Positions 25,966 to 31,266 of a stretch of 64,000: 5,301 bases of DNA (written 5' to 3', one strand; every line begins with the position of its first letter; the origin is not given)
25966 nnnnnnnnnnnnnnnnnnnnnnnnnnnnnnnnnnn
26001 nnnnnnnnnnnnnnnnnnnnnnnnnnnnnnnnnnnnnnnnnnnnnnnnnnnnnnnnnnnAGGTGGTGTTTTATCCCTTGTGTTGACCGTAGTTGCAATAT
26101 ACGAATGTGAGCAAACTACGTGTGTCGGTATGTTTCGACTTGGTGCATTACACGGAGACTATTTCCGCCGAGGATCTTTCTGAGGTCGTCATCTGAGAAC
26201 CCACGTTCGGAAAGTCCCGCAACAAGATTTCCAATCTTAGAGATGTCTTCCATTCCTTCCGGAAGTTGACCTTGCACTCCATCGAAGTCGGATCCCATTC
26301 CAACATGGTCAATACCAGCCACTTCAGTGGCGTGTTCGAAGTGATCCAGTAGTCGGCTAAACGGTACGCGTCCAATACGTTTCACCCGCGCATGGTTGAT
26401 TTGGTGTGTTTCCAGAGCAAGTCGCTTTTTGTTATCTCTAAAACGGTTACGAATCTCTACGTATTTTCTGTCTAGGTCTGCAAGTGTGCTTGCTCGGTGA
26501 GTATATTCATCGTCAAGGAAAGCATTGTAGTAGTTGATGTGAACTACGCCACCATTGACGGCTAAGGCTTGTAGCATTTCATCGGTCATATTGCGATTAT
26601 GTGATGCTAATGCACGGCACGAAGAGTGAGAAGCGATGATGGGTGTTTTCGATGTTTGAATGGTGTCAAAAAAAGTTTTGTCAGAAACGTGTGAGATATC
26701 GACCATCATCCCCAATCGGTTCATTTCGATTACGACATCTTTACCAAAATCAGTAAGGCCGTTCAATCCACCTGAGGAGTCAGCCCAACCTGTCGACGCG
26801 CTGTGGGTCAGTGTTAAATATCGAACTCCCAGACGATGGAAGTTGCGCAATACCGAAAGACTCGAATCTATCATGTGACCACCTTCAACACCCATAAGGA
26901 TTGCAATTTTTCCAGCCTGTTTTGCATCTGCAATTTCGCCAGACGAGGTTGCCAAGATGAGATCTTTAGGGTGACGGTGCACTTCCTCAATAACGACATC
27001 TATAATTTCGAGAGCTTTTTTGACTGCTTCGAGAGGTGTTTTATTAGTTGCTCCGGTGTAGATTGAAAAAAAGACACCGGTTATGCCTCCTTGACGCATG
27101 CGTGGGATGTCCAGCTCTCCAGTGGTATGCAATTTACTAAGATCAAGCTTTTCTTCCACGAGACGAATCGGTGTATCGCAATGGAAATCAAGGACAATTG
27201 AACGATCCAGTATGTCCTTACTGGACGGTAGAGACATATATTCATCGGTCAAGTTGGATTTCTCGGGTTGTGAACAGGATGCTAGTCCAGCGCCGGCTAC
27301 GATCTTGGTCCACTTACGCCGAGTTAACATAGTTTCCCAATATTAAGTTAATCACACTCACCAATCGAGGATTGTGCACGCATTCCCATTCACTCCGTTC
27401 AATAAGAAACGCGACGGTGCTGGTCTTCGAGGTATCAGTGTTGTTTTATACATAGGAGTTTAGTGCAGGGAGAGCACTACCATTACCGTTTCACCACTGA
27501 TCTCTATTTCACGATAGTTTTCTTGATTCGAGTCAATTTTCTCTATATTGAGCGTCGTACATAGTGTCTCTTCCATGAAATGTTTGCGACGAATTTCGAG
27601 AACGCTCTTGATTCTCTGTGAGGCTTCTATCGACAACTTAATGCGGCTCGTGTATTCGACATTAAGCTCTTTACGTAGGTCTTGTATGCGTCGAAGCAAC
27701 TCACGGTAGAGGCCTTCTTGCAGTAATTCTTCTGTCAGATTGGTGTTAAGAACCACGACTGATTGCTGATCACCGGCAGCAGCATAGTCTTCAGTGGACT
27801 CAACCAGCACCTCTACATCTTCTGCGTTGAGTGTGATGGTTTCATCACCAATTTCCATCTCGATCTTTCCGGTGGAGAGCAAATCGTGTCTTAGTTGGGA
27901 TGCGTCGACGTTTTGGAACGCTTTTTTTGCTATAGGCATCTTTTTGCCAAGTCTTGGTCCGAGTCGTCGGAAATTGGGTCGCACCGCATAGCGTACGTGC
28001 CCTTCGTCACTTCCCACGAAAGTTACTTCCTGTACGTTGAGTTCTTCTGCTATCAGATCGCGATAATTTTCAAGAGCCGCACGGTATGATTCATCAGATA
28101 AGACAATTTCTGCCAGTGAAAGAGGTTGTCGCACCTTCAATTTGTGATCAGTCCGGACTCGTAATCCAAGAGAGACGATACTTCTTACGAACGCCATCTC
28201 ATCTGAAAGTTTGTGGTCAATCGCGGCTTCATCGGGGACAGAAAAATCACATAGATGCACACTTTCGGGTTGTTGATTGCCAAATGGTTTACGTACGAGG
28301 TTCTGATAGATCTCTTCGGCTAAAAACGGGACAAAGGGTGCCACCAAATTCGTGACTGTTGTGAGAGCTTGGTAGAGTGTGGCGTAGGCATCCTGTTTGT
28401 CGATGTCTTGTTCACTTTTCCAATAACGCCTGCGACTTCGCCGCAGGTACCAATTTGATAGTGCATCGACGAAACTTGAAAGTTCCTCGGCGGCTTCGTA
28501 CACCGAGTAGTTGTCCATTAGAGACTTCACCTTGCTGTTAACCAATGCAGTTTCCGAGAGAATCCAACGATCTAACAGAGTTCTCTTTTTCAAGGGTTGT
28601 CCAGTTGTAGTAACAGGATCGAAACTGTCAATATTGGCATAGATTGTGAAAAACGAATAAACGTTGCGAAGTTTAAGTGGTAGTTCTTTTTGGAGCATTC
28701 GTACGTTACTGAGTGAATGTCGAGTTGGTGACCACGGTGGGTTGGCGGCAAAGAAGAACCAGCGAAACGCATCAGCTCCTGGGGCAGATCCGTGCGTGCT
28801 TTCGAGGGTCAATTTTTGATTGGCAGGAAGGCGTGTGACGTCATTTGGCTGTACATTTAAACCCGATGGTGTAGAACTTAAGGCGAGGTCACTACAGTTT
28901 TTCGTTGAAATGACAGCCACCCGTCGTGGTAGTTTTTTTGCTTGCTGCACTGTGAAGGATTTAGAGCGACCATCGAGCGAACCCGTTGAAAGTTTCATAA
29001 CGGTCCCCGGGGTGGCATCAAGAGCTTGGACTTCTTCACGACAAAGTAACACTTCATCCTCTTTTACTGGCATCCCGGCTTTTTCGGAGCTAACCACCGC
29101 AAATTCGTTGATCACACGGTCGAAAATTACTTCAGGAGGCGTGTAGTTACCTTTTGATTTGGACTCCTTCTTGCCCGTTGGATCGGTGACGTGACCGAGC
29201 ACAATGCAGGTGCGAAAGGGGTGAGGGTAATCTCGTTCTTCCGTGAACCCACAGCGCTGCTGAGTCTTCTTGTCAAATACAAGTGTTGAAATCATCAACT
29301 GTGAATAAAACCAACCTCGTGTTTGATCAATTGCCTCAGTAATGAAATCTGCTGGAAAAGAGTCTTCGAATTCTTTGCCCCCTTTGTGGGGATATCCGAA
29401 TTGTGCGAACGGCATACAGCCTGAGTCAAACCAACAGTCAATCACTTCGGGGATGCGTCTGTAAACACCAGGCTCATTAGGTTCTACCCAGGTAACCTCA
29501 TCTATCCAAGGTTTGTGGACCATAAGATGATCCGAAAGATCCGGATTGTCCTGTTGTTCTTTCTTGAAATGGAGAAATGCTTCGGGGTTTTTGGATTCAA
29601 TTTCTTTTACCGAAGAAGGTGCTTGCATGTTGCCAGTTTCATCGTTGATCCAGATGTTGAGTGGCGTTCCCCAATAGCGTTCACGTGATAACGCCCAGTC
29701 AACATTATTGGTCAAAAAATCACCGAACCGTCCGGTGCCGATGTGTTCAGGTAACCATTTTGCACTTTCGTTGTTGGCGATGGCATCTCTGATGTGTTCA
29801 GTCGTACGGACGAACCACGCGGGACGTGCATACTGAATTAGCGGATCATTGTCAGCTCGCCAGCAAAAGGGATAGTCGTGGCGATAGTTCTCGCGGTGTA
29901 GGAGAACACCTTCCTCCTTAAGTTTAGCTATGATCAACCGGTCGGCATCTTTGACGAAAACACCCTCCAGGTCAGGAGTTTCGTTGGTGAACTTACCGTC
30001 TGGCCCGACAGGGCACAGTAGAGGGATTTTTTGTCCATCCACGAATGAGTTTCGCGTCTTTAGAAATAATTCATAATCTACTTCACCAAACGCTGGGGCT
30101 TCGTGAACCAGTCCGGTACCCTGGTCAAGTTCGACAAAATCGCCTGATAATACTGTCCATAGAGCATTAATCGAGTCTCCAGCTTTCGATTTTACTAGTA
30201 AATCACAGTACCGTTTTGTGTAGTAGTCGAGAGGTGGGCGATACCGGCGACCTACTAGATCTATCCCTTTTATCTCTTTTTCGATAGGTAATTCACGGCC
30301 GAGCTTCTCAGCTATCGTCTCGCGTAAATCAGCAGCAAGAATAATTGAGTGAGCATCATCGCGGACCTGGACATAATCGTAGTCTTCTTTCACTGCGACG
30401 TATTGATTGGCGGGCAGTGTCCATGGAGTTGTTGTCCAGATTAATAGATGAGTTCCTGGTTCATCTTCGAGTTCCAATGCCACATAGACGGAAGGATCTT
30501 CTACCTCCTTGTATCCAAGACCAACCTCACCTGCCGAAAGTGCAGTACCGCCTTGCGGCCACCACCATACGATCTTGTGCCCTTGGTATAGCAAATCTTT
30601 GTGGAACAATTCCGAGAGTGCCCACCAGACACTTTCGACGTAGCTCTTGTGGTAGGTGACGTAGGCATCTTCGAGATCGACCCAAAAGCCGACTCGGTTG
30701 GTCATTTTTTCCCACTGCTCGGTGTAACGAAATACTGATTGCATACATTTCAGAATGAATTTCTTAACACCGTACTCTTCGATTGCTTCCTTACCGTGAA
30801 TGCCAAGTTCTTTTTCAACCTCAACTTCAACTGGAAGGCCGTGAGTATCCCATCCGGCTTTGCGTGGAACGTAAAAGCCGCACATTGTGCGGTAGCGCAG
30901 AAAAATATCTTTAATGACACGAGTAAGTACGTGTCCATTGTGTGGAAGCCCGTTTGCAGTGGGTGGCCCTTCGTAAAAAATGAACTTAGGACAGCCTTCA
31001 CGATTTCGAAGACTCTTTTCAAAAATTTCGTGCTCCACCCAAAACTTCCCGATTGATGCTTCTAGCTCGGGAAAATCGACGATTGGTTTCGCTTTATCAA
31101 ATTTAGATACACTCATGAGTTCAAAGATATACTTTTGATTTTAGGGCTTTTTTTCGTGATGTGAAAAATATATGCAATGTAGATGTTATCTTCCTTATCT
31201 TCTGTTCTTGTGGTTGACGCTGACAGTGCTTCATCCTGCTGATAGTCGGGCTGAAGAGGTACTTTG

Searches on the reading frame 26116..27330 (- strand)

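Call 36: search_protein_families(library=pfam, proteins=[window:26116-27330:-], max_evalue=0.001)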
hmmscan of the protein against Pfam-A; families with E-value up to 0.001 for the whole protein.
window:26116-27330:- (404 aa): 1 family
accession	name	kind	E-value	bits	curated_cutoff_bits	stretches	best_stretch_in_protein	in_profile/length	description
PF01244.27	Peptidase_M19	-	4.7e-105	351.7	26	1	41-397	3-319/319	Membrane dipeptidase (Peptidase family M19)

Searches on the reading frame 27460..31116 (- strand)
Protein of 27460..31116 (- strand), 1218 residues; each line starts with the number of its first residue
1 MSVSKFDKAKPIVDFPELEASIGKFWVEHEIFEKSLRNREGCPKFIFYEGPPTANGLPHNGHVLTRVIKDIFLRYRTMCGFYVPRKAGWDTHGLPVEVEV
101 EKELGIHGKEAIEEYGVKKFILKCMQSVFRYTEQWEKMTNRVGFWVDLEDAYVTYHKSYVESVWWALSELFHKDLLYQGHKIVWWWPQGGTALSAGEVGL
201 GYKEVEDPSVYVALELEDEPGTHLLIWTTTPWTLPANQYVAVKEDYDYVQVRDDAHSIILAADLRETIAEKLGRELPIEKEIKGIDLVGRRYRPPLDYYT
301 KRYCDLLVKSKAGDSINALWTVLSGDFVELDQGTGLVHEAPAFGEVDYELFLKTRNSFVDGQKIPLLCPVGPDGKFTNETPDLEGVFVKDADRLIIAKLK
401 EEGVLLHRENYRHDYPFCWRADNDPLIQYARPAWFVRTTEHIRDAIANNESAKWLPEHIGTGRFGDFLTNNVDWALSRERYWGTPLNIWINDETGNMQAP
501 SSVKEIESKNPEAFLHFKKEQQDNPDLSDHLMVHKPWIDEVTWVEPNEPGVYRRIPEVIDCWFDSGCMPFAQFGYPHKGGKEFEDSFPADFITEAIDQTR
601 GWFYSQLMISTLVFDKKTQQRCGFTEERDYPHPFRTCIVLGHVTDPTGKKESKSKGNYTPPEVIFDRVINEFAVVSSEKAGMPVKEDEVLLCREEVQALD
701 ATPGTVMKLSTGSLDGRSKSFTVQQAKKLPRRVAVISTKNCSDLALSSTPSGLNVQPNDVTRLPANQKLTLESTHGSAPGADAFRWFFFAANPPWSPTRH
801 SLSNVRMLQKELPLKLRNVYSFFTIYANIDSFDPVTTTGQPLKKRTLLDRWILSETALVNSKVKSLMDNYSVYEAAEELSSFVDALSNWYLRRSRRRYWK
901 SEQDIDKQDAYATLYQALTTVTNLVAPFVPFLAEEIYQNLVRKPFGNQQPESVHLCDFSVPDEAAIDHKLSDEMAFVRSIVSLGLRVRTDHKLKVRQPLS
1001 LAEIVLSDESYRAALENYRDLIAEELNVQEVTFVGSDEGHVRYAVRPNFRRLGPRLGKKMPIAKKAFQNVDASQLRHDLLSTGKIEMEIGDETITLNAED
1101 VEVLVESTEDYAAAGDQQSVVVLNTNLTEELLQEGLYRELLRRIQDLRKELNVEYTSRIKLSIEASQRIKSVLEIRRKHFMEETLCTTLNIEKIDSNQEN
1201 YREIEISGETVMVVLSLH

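Call 36: search_protein_families(library=pfam, proteins=[window:27460-31116:-], max_evalue=0.001)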
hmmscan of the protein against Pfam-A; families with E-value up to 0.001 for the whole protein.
window:27460-31116:- (1218 aa): 4 families
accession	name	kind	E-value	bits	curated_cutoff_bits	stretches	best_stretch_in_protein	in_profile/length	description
PF00133.28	tRNA-synt_1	-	1.6e-109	366.9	22.7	1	24-683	4-392/414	tRNA synthetases class I (I, L, M and V)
PF19302.4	DUF5915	-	2.8e-46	158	27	1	1020-1214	2-191/195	Domain of unknown function (DUF5915)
PF08264.19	Anticodon_1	-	1.4e-30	106.5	25.1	1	849-1001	1-146/148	Anticodon-binding domain of tRNA ligase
PF09334.17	tRNA-synt_1g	-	1.3e-07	31.2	20.1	1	54-116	10-71/391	tRNA synthetases class I (M)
